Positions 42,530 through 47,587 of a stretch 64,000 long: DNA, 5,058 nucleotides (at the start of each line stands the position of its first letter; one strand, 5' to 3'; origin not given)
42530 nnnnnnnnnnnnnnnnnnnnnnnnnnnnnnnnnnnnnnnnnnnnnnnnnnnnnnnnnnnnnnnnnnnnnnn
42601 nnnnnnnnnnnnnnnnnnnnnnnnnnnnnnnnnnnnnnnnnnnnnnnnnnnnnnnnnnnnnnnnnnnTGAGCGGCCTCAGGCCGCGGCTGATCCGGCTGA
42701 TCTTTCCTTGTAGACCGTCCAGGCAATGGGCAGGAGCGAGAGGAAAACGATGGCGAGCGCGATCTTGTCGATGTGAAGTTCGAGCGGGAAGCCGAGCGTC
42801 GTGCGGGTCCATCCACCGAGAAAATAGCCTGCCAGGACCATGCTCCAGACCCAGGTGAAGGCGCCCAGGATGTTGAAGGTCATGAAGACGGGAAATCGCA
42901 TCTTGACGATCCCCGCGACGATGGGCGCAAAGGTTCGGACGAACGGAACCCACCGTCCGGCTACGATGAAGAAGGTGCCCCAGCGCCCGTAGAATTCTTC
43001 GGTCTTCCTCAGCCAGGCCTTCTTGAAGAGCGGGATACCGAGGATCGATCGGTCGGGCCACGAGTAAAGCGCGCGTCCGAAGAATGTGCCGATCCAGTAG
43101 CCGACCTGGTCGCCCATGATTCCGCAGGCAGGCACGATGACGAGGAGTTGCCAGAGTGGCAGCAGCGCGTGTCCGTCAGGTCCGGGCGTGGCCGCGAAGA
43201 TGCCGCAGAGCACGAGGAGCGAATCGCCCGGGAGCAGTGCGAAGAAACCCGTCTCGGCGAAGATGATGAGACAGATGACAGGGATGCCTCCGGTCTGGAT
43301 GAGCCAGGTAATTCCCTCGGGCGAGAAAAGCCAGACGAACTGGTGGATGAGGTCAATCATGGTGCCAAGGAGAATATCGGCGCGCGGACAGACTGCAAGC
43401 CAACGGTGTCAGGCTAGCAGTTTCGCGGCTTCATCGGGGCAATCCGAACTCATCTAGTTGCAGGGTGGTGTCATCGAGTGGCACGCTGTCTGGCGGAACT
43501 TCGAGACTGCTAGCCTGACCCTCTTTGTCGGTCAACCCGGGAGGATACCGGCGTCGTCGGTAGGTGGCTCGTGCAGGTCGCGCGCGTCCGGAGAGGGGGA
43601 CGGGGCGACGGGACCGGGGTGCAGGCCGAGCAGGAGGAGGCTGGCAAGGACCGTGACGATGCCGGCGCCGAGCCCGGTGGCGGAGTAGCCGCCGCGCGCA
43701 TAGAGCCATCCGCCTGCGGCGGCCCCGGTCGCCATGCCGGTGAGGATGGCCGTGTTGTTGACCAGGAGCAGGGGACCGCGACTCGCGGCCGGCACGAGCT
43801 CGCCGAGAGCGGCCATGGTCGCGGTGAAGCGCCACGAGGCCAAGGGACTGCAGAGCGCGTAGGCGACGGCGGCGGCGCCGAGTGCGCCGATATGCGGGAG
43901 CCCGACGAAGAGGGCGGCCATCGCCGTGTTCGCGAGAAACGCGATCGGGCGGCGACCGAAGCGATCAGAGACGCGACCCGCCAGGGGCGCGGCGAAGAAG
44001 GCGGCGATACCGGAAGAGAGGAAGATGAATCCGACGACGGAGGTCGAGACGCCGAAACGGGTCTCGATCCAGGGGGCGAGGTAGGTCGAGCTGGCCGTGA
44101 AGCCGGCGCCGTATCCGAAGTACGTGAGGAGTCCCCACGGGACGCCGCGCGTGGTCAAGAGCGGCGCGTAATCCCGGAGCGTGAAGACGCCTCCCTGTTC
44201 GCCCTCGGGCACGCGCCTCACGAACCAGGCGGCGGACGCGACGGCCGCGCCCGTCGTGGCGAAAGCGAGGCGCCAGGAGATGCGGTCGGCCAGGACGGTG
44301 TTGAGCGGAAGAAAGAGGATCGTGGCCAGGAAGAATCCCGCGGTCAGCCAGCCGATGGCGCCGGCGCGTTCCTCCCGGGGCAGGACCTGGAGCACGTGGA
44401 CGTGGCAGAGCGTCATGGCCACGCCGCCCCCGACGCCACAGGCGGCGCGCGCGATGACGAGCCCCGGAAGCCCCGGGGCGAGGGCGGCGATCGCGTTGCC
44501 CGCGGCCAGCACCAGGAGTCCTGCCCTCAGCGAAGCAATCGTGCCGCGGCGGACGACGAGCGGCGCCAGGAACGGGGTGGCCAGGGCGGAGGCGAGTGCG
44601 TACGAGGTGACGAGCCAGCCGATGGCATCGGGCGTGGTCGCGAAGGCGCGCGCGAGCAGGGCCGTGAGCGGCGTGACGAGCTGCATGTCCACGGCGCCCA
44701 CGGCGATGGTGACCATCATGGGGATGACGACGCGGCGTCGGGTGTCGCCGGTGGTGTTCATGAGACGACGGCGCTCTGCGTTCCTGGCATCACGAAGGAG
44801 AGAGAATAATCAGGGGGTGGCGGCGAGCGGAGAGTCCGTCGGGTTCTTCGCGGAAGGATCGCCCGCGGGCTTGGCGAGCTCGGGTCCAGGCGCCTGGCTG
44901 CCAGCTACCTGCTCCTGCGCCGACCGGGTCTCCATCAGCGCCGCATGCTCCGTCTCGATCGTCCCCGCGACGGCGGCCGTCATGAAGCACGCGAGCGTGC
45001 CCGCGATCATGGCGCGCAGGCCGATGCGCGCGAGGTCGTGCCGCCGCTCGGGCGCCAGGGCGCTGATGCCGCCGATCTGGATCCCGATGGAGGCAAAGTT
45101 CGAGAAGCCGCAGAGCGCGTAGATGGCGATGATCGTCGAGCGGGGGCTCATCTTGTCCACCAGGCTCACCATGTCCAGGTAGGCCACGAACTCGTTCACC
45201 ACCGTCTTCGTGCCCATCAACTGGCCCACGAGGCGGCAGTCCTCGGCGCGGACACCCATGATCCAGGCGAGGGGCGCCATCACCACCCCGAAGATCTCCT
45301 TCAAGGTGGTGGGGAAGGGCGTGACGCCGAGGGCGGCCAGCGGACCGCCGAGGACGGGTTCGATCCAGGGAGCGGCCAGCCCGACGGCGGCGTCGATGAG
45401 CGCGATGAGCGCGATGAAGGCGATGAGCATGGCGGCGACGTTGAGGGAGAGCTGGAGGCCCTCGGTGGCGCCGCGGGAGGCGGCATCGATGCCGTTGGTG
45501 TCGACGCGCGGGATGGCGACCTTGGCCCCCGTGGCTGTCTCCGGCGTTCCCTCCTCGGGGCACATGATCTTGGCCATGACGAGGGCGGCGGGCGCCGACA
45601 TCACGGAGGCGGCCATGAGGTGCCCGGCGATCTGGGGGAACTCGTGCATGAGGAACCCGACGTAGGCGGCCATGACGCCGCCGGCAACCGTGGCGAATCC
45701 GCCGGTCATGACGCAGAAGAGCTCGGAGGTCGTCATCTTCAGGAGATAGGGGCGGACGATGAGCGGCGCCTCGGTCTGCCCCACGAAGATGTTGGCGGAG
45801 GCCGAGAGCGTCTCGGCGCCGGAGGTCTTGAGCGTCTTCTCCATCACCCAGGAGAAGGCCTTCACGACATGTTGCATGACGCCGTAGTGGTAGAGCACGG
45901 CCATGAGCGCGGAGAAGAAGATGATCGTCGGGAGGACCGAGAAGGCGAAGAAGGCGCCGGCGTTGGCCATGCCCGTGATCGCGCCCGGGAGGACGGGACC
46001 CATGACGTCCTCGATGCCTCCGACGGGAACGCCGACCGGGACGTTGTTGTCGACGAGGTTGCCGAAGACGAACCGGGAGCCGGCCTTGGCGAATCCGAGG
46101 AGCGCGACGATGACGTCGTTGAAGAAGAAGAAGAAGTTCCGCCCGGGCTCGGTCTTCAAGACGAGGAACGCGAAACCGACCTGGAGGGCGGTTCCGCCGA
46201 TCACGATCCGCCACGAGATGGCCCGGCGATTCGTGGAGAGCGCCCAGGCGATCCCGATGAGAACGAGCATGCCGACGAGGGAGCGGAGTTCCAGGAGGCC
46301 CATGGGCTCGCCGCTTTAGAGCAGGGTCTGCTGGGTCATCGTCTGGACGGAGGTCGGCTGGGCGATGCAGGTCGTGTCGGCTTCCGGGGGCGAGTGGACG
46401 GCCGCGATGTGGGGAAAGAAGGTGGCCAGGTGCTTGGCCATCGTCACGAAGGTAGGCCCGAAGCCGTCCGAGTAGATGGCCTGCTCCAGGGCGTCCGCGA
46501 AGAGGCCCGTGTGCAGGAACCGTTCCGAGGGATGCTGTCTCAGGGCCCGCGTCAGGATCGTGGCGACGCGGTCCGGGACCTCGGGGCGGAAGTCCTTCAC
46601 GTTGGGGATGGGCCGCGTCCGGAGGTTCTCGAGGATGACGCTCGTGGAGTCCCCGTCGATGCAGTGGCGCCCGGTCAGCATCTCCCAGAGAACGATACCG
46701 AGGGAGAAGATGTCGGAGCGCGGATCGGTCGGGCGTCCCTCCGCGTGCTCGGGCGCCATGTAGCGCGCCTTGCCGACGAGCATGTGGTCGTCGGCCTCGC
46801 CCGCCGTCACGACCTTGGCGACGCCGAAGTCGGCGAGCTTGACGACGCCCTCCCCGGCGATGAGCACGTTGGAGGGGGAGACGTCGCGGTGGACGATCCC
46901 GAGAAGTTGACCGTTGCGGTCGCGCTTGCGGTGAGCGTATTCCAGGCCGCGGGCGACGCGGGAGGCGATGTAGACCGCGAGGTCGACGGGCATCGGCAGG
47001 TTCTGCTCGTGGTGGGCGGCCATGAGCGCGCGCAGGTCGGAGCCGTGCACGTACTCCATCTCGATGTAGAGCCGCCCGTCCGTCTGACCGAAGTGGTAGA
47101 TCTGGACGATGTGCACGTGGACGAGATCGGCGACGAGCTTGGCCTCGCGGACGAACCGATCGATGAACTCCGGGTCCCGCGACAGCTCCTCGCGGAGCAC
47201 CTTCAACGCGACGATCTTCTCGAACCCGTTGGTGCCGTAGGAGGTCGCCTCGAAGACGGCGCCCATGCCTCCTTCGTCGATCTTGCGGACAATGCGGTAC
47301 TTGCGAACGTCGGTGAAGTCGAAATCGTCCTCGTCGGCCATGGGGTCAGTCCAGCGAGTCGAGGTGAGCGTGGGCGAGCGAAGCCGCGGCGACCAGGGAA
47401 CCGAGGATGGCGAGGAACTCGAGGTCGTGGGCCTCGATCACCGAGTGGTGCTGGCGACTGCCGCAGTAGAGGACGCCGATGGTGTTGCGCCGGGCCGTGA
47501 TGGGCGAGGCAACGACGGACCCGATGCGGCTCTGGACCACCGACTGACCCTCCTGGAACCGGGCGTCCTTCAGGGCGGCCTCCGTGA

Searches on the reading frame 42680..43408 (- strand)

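Call 12: search_protein_families(library=pfam, proteins=[window:42680-43408:-], max_evalue=0.001)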
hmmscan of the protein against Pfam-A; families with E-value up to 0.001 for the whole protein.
window:42680-43408:- (243 aa): 1 family
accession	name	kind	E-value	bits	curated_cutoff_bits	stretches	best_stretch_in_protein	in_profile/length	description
PF09335.16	VTT_dom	-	9.3e-15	55.6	33.9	1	59-195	1-122/123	VTT domain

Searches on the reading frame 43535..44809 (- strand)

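Call 12: search_protein_families(library=pfam, proteins=[window:43535-44809:-], max_evalue=0.001)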
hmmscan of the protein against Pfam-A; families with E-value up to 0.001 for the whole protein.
window:43535-44809:- (425 aa): 2 families
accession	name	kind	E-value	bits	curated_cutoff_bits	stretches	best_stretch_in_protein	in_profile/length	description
PF07690.21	MFS_1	-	2.5e-45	155.3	33.4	2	32-244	2-225/347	Major Facilitator Superfamily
PF00083.30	Sugar_tr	-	4.9e-07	29.4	22.3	2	62-188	47-179/452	Sugar (and other) transporter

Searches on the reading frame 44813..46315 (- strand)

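Call 12: search_protein_families(library=pfam, proteins=[window:44813-46315:-], max_evalue=0.001)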
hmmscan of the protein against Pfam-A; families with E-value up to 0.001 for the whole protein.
window:44813-46315:- (501 aa): 3 families
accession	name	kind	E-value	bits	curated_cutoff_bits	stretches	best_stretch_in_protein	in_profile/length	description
PF07662.18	Nucleos_tra2_C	-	6.5e-76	255.2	32.3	1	232-451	1-213/213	Na+ dependent nucleoside transporter C-terminus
PF01773.25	Nucleos_tra2_N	-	4.3e-26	91.7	27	1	14-87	1-74/74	Na+ dependent nucleoside transporter N-terminus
PF07670.19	Gate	-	2.9e-21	76.3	29.6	1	125-223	2-102/104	Nucleoside recognition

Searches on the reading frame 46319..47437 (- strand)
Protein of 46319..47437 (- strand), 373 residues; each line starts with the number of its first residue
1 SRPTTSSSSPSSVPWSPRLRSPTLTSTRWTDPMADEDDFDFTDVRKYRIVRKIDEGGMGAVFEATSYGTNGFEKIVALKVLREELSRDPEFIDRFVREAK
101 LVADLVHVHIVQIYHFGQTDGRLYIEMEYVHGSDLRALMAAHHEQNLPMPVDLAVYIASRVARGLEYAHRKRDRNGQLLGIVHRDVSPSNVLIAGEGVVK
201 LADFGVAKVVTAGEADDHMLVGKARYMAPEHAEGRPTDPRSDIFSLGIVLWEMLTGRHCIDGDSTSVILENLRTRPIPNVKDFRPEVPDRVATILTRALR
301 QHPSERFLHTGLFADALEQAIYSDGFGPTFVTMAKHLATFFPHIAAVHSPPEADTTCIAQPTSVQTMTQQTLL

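Call 12: search_protein_families(library=pfam, proteins=[window:46319-47437:-], max_evalue=0.001)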
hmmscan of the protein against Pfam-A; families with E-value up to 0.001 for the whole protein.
window:46319-47437:- (373 aa): 4 families
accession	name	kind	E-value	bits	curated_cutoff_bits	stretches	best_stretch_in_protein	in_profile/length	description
PF00069.31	Pkinase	-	4.4e-44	151.3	31.7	1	47-308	1-253/263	Protein kinase domain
PF07714.23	PK_Tyr_Ser-Thr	-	7e-36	124.3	23.1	1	49-306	3-248/258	Protein tyrosine and serine/threonine kinase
PF01636.29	APH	-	0.00044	20.5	23.2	0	86-146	31-93/239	Phosphotransferase enzyme family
PF17667.7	Pkinase_fungal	-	0.00059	19.1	24.1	1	180-245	307-378/387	Fungal protein kinase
